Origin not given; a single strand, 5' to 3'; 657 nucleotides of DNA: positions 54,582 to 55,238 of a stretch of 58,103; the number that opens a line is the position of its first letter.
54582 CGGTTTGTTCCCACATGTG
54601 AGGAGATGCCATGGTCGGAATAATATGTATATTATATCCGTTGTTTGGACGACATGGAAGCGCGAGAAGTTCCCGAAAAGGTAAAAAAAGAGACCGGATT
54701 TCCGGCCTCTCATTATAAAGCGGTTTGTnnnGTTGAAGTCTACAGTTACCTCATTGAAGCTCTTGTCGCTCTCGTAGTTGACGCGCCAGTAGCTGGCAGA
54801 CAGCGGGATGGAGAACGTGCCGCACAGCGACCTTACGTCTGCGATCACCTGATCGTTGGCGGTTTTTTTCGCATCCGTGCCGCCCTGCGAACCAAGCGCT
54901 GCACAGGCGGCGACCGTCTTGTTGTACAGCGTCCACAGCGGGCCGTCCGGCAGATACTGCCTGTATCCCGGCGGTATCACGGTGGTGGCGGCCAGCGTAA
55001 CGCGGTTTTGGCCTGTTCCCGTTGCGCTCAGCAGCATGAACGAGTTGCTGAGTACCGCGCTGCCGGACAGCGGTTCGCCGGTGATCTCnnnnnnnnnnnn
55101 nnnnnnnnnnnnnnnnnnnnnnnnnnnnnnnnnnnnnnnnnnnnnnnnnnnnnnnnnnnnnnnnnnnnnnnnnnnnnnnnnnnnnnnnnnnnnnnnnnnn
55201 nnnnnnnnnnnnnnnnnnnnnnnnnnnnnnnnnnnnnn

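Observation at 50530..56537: Tandem triplet of LCP ligases, each with a Pro/Thr linker and a shared uncharacterised ~100-aa C-terminal domain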

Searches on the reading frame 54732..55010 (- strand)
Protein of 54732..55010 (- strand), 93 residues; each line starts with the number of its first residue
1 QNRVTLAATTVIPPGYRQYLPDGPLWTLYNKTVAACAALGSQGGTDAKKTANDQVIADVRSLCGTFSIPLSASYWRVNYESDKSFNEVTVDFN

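Call 46: predict_structure(alignment_id=A5)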
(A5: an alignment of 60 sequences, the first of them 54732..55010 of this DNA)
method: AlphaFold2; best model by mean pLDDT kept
length: 93 residues; sequences in the alignment: 60
mean_pLDDT: 76.2   pTM: 0.58
mean pLDDT of the five models: 76.2, 75.6, 74.9, 74.4, 73.7
residues with pLDDT >= 90: 32; 70-90: 31; 50-70: 19; < 50: 11
segments of 3 or more residues with pLDDT < 50: 85-87
pLDDT, mean of each block of 10 residues (from residue 1): 51 73 90 91 88 92 90 69 49 51
secondary structure, 60 per line:
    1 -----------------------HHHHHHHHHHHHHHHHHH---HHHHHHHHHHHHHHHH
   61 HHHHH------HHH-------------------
elements in order: H24-41 H45-65
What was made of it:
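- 54732..54977 (-): g3 conserved C-terminal tail (residues 521-602): GYRQY, helix B (533-546), helix C (554-574), WRVNYE...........-COOH. Helices about 90 but both ends about 50 when modelled alone (call 46).
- The helical hairpin is predicted confidently on its own (call 46). About 80 aa with two well-predicted helices is much more than a signal (call 46).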

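Call 49: find_homologous_proteins(query=A5, max_evalue=0.001)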
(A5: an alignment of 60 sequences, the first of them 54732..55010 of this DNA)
Query A5 (60 sequences) (93 aa, profile of the alignment): 23 proteins with E <= 0.001 among 406 candidates.
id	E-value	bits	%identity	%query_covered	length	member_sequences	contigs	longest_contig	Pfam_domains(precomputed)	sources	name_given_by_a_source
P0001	6.0e-24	102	77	84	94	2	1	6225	-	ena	-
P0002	1.4e-22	98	73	84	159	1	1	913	-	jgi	-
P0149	7.6e-11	60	31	63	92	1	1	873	-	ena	-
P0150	4.3e-10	58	39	55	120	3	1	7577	-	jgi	jgi:flagellar hook-basal body complex protein FliE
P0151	1.7e-9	56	53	20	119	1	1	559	-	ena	-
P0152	2.1e-9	56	40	67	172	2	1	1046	-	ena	-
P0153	1.3e-8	53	35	67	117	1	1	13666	-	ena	-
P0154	1.8e-8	53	38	42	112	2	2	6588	-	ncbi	-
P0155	2.8e-8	52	33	88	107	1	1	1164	-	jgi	jgi:hypothetical protein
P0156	4.1e-8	51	33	72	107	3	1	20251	-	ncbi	-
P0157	1.0e-7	50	30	85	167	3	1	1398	-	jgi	-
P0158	1.4e-7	50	34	42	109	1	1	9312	-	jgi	-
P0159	3.8e-7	48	38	42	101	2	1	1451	-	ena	-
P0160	7.9e-7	47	36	47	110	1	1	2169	-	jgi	jgi:hypothetical protein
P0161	1.7e-6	46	50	34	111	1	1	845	-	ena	-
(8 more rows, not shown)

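Call 51: fold_search(model_id=the predicted structure, library=pdb)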
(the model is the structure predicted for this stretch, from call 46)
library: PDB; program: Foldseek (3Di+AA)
matches with E <= 10: 106; with E <= 0.001: 0
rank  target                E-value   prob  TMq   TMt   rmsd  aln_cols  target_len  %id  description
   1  6f5d_H                1.2e+00  0.66  0.35  0.23   3.2        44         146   27  Trypanosoma brucei F1-ATPase (released 2018-02-21)
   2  1y6x                  1.8e+00  0.82  0.48  0.51   3.0        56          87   18  The 1.25 A resolution structure of phosphoribosyl-ATP pyrophosphohydrolase from Mycobacterium tuberculosis (released 2005-03-01)
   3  2m09_MODEL_1_A        2.7e+00  0.21  0.41  0.33  13.9       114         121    8  Structure, phosphorylation and U2AF65 binding of the Nterminal Domain of splicing factor 1 during 3 splice sit (released 2013-01-30)
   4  6tmg_Q                2.7e+00  0.10  0.27  0.21  13.3        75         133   11  Cryo-EM structure of Toxoplasma gondii mitochondrial ATP synthase dimer, membrane region model (released 2020-12-16)
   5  7k3h_B                3.2e+00  0.18  0.27  0.27   5.7        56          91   21  Crystal structure of deep network hallucinated protein 0217 (released 2021-12-22)
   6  7oyc_N2               3.4e+00  0.18  0.34  0.22   6.8        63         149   17  Cryo-EM structure of the Xenopus egg 80S ribosome (released 2022-07-20)
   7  4v7r_AG               3.4e+00  0.15  0.38  0.31  12.2        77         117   18  Yeast 80S ribosome. (released 2014-07-09)
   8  4err_B                3.6e+00  0.60  0.41  0.46   1.7        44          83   11  1.55 Angstrom Crystal Structure of the Four Helical Bundle Membrane Localization Domain (4HBM) of the Vibrio vulnificu (released 2012-05-02)
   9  7r81_O2               3.6e+00  0.15  0.34  0.22   9.7        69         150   14  Structure of the translating Neurospora crassa ribosome arrested by cycloheximide (released 2021-12-01)
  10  5n5e_A                3.6e+00  0.12  0.29  0.28   8.5        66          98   12  Crystal structure of encapsulated ferritin domain from Pyrococcus furiosus PFC_05175 (released 2018-01-24)
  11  8r6f_N                3.6e+00  0.08  0.27  0.20   5.8        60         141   18  CryoEM structure of wheat 40S ribosomal subunit, body domain (released 2023-12-27)
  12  5xyi_N                4.1e+00  0.07  0.28  0.20   9.8        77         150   16  Small subunit of Trichomonas vaginalis ribosome (released 2017-08-30)
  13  4k2o                  4.4e+00  0.63  0.39  0.16   0.9        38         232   18  The Structure of a Triple Mutant of the Tiam1 PH-CC-Ex Domain (released 2013-07-10)
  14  4lid_A                4.4e+00  0.51  0.43  0.47   2.2        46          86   13  A100, A DNA binding scaffold from Sulfolobus spindle-shape virus 1 (released 2014-09-24)
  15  1sg2_C                4.4e+00  0.47  0.41  0.27   1.8        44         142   18  Crystal structure of the periplasmic chaperone Skp (released 2004-09-14)
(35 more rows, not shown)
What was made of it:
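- On Carbohydrate-binding or cell-wall-binding modules (CBM, SLH, LysM, SH3b, PG_binding, CW_binding, FIVAR): Foldseek gave best E 1.2, on generic helical hairpins (call 51).
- Tried and rejected: The model's ends are low confidence, so this test is weak (calls 46, 51).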

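Call 52: find_encoding_contigs(protein=P0156, flank=5000, max_places=3)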
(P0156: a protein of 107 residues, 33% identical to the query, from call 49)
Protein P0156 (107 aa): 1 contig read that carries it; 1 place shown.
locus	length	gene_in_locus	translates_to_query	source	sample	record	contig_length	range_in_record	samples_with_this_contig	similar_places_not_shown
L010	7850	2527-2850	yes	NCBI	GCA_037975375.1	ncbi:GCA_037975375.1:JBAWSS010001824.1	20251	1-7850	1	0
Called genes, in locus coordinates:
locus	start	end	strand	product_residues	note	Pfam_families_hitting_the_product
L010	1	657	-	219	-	?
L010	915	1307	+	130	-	-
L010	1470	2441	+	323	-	PF03816:LytR_cpsA_psr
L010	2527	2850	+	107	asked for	-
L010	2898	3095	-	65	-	-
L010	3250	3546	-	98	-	-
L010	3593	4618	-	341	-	PF10974:DUF2804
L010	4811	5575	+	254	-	PF04892:VanZ-LLP1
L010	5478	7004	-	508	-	PF02463:SMC_N (faint), PF13555:AAA_29 (faint), PF00005:ABC_tran, PF13175:AAA_15 (faint), PF13304:AAA_21 (faint), PF00005:ABC_tran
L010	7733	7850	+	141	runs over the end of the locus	PF07638:Sigma70_ECF (faint), PF08281:Sigma70_r4_2, PF04545:Sigma70_r4, PF06056:Terminase_5 (weak)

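Call 53: find_encoding_contigs(protein=P0153, flank=5000, max_places=3)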
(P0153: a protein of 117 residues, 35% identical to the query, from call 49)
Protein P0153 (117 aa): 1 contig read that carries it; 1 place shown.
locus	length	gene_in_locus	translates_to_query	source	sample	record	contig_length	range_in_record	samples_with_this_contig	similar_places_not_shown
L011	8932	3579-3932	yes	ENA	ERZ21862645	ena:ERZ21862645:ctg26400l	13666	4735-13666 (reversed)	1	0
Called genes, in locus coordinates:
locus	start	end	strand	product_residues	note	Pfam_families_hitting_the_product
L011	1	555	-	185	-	?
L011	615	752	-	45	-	-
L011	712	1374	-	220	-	PF04138:GtrA_DPMS_TM (weak)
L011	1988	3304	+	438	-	PF03816:LytR_cpsA_psr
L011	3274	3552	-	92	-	-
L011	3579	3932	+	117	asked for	-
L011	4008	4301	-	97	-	PF01170:UPF0020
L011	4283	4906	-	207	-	PF13847:Methyltransf_31, PF13649:Methyltransf_25 (faint)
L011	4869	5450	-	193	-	-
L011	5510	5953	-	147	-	PF04101:Glyco_tran_28_C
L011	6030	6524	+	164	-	-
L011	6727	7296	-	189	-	PF00905:Transpeptidase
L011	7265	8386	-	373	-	PF03717:PBP_dimer, PF00905:Transpeptidase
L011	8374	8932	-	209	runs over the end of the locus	PF05223:MecA_N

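Call 58: search_protein_families(library=pfam, alignment_id=A5, max_evalue=1)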
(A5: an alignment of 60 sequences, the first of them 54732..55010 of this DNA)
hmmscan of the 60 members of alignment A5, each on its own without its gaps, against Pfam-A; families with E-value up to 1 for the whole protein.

A. member 1, window:54732-55010:- (93 aa): 0 families

B. families by the number of members that match (of 60 scanned): 48 families (the first 25 are shown)
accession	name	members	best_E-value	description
PF11926.13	DUF3444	4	0.00027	Domain of unknown function (DUF3444)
PF07554.19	FIVAR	2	0.00099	FIVAR domain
PF09286.16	Pro-kuma_activ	2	0.0021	Pro-kumamolisin, activation domain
PF25201.1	nSTAND6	2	0.019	Novel STAND NTPase 6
PF18169.6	SLATT_6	2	0.095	SMODS and SLOG-associating 2TM effector domain 6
PF03430.19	TATR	1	0.0042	Trans-activating transcriptional regulator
PF03915.18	AIP3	1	0.0048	Actin interacting protein 3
PF22921.2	FKRP_N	1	0.0058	Fukutin-related protein stem domain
PF24590.1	DUF7615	1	0.01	Domain of unknown function (DUF7615)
PF04183.18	IucA_IucC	1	0.022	IucA / IucC family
PF03435.24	Sacchrp_dh_NADP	1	0.023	Saccharopine dehydrogenase NADP binding domain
PF03639.19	Glyco_hydro_81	1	0.025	Glycosyl hydrolase family 81 N-terminal domain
PF18656.6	DUF5633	1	0.025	Family of unknown function (DUF5633)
PF02049.23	FliE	1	0.028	Flagellar hook-basal body complex protein FliE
PF15743.10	SPATA1_C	1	0.03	Spermatogenesis-associated C-terminus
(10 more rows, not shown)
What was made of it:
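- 2 of 60 tails give sub-threshold FIVAR hits (call 58).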

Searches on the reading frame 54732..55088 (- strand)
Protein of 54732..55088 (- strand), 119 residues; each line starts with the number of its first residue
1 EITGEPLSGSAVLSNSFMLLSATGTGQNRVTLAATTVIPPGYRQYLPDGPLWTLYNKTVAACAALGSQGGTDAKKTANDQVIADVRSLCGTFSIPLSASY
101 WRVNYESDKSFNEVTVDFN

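Call 13: find_related_loci(query=A3, collection=genome_contigs, flank=8000)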
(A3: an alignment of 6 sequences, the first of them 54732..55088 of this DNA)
Query A3 (119 aa) in genome_contigs; peptide patterns used: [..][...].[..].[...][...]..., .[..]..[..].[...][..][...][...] (x = any residue, [..] = any of these).
21 stretches matched a pattern; 9 encode a relative of the query (tblastn E <= 1e-3); 9 distinct loci.
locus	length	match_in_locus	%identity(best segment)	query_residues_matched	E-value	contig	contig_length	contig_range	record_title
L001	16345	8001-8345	70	5-119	3e-53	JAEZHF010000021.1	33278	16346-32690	MAG: Bacillota bacterium isolate OH_CDB_128 k127_2256661, whole genome shotgun sequence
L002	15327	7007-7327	75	13-119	9e-53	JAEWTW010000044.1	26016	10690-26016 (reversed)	MAG: Bacillota bacterium isolate OH_SDB_160 k127_600735, whole genome shotgun sequence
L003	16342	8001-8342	69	5-119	4e-52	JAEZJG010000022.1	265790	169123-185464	MAG: Bacillota bacterium isolate OH_CDB_228 k127_538290, whole genome shotgun sequence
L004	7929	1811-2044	76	42-119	6e-41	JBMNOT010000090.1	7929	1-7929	MAG: Christensenellales bacterium isolate SBF912SR6HQ0019 scaffold_15944_c2, whole genome shotgun sequence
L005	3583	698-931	73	42-119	8e-40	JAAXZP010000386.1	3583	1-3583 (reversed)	MAG: Christensenellaceae bacterium isolate AS01afH2WH_49 35498_AS01, whole genome shotgun sequence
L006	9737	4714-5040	47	6-119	3e-28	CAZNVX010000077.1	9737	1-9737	MAG TPA_asm: uncultured Christensenellaceae bacterium isolate SRP241326_co1_47 genome assembly, contig: NODE_9113_length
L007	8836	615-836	48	39-118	2e-16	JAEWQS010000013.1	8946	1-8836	MAG: Bacillota bacterium isolate OH_SBrB_29 k127_1514, whole genome shotgun sequence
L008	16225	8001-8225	46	39-119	2e-15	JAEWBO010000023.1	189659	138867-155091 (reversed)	MAG: Bacillota bacterium isolate OH_PBB_253 k127_144489, whole genome shotgun sequence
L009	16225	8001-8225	41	39-119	8e-15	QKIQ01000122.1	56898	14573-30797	MAG: Clostridia bacterium isolate SZUA-584 scaffold_822, whole genome shotgun sequence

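Call 25: search_solved_structures(query=A3, max_evalue=10)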
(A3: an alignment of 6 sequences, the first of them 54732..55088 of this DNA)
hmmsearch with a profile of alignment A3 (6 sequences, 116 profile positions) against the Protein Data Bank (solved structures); distinct sequences matched with E-value up to 10: 11.
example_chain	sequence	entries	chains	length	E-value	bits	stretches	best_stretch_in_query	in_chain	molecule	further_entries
6u9l_S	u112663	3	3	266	0.55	13.5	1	36-81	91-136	SUBTILISIN BPN'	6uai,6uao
3bgo_S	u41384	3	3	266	0.61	13.3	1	37-81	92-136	Subtilisin BPN'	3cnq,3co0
3f49_S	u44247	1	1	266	0.61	13.3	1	37-81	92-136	Subtilisin BPN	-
6w6p_t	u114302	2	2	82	0.63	13.3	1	17-78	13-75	30S ribosomal protein S20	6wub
7nhk_u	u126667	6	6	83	0.63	13.3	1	17-78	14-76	30S ribosomal protein S20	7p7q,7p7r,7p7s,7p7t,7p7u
6o8w_t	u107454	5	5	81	0.64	13.2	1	17-78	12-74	30S ribosomal protein S20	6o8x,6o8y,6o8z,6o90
6ube_S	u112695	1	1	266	0.66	13.2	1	37-81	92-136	SUBTILISIN BPN'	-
1sbt_A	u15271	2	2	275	0.74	13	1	12-81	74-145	SUBTILISIN BPN' | SUBTILISIN NOVO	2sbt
9zio_S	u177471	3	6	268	0.76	13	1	37-81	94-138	SUBTILISIN BPN'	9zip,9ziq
4oit_A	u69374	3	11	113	1.1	12.4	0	17-60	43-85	LysM domain protein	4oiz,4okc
4iff_A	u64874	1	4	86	1.7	11.9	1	60-85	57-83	Fusion of phage phi29 Gp7 protein and Cell division protein FtsB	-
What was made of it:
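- On Carbohydrate-binding or cell-wall-binding modules (CBM, SLH, LysM, SH3b, PG_binding, CW_binding, FIVAR): PDB sequence search gave best E 0.55, on unrelated proteins (call 25).
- Tried and rejected: Only E>0.5 noise: subtilisin, ribosomal protein S20 (call 25).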

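Call 42: search_protein_representatives(alignment_id=A3)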
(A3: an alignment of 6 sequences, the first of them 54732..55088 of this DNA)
Query: 6 sequences, 116 profile positions. Proteins with E-value up to 0.001 (for the whole library): 31; up to 1e-10: 11; up to 1e-30: 0. The best 31 are listed.
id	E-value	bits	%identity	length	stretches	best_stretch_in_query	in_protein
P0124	7.3e-24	100.1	-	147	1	20-116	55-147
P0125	6.0e-22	94.0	-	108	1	20-116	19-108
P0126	2.9e-20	88.5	-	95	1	33-116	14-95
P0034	3.7e-20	88.2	-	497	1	49-116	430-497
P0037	1.8e-19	86.0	-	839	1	17-116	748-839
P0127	1.9e-19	85.9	-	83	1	29-116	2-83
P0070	4.4e-17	78.3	-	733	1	29-116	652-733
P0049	2.9e-16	75.6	-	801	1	33-116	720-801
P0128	1.2e-15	73.6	-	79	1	64-116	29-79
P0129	5.1e-14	68.4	-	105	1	21-116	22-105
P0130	1.7e-12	63.5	-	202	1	33-116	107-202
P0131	2.1e-10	56.8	-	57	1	56-116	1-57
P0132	2.8e-08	49.9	-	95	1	24-114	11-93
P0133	1.3e-07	47.7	-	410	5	58-105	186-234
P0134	2.3e-07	47.0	-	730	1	24-104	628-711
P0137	1.1e-06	44.7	-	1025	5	17-56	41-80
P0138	2.0e-06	43.9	-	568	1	32-114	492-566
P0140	3.8e-06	43.0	-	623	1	30-114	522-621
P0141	1.5e-05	41.1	-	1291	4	17-57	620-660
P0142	2.3e-05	40.5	-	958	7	18-50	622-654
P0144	1.3e-04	38.1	-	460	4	16-57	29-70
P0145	1.4e-04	38.0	-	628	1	31-116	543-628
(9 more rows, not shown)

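Call 43: search_protein_families(library=pfam, proteins=[P0133, P0137, P0141, P0142, P0134, P0138, P0140, P0145, P0130, P0144], max_evalue=0.001)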
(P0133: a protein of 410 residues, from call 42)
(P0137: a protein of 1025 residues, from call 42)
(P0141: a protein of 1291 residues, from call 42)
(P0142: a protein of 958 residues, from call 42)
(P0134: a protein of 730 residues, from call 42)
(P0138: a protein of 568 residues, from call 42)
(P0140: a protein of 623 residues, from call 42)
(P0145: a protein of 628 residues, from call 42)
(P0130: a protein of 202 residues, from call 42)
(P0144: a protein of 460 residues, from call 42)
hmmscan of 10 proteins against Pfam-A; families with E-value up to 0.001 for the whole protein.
P0133 (410 aa): 4 families
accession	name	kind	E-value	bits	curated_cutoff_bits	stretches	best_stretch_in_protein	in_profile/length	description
PF13256.11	DUF4047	-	1.1e-06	29.1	22.1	0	150-206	12-66/125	Domain of unknown function (DUF4047)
PF25792.1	BREX_BrxC_helical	-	4.4e-05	24.2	27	0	317-399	12-91/123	BREX ATP-binding protein BrxC alpha helical domain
PF01910.22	Thiamine_BP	-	4.4e-05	23.8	24.9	0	205-257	16-68/92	Thiamine-binding protein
PF22457.1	PpPFK_gamma-like_C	-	5.1e-05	23.6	27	0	52-80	112-140/158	ATP-dependent 6-phosphofructokinase subunit gamma, C-terminal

P0137 (1025 aa): 5 families
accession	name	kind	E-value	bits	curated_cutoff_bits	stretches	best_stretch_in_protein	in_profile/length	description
PF13290.12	CHB_HEX_C_1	-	1.1e-08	35.3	22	0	453-502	9-63/67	Chitobiase/beta-hexosaminidase C-terminal domain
PF21784.3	Bflower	-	1.1e-07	32.7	25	0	55-128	28-102/116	4-fold beta flower protein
PF13287.12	Fn3_assoc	-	1.5e-05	25.4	23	0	309-349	14-58/59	Fn3 associated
PF03718.19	Glyco_hydro_49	-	0.00011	22.6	27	0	288-320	84-116/118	Glycosyl hydrolase family 49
PF13953.12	PapC_C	-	0.00053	20.2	27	0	81-99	28-46/66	PapC C-terminal domain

P0141 (1291 aa): 4 families
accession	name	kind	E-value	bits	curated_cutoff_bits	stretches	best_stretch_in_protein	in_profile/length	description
PF07081.18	DUF1349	-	3.9e-11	43.4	32.4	0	600-662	83-149/179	Protein of unknown function (DUF1349)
PF01640.23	Peptidase_C10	-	1.3e-10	42.3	26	1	74-281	6-191/194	Peptidase C10 family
PF17851.8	GH43_C2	-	1.1e-06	29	22.7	0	693-747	112-167/203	Beta xylosidase C-terminal Concanavalin A-like domain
PF00754.31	F5_F8_type_C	-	0.00035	21.1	28.2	0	887-907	69-88/127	F5/8 type C domain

P0142 (958 aa): 3 families
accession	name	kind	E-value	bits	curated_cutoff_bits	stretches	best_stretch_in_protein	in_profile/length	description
PF03564.21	DUF1759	-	2.8e-10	40.8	25.4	0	772-824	47-99/148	Protein of unknown function (DUF1759)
PF25575.1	TPR_BSK1_C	-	4.3e-10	39.9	42.2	0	734-786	20-70/118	Serine/threonine-protein kinase BSK1-like, TPR repeats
PF07596.16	SBP_bac_10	-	8.5e-10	39.5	23.3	0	587-611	18-42/268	Protein of unknown function (DUF1559)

P0134 (730 aa): 1 family
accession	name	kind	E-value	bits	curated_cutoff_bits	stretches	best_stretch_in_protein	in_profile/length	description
PF03816.19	LytR_cpsA_psr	-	2.3e-27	96.5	24.6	1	313-473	1-149/150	LytR_cpsA_psr family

P0138 (568 aa): 1 family
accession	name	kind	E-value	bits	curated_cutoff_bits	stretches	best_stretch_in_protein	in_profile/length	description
PF03816.19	LytR_cpsA_psr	-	5.8e-30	104.9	24.6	1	191-355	1-149/150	LytR_cpsA_psr family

P0140 (623 aa): 1 family
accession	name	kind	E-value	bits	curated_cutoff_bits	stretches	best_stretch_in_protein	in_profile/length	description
PF03816.19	LytR_cpsA_psr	-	1.4e-30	106.9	24.6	1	198-360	1-149/150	LytR_cpsA_psr family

P0145 (628 aa): 1 family
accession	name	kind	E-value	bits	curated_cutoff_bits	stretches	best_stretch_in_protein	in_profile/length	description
PF03816.19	LytR_cpsA_psr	-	4.2e-29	102.1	24.6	1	254-408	1-149/150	LytR_cpsA_psr family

P0130 (202 aa): 0 families

P0144 (460 aa): 7 families
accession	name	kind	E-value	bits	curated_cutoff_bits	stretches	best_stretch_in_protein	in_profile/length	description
PF17851.8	GH43_C2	-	2.4e-08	34.4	22.7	0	158-240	88-169/203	Beta xylosidase C-terminal Concanavalin A-like domain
PF02920.21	Integrase_DNA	-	8.7e-07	29.2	27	0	234-265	20-51/70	DNA binding domain of tn916 integrase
PF13953.12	PapC_C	-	2.4e-06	27.7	27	0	231-250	27-46/66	PapC C-terminal domain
PF00025.27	Arf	-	0.00011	22.1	22.3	0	234-287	12-62/174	ADP-ribosylation factor family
PF06194.16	Phage_Orf51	-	0.00033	21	27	0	316-340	33-57/80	Phage Conserved Open Reading Frame 51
PF19884.4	DUF6357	-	0.00041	19.9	26.3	0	205-301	209-304/415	Family of unknown function (DUF6357)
PF24312.1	Ig-like_POM152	-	0.00088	20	27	0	199-245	32-75/89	Nucleoporin POM152, Ig-like domain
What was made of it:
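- On Carbohydrate-binding or cell-wall-binding modules (CBM, SLH, LysM, SH3b, PG_binding, CW_binding, FIVAR): All credible hits checked among 1.84e9 representatives are LCP C-termini or short fragments (calls 42, 43).
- The full-length ones I checked are LCP proteins, the short ones look like C-terminal fragments, and the multi-stretch ones I checked are repetitive proteins (calls 42, 43).
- Tried and rejected: P0133, P0137, P0141, P0142 and P0144 are repetitive proteins with incoherent Pfam matches, rejected as compositional (call 43).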
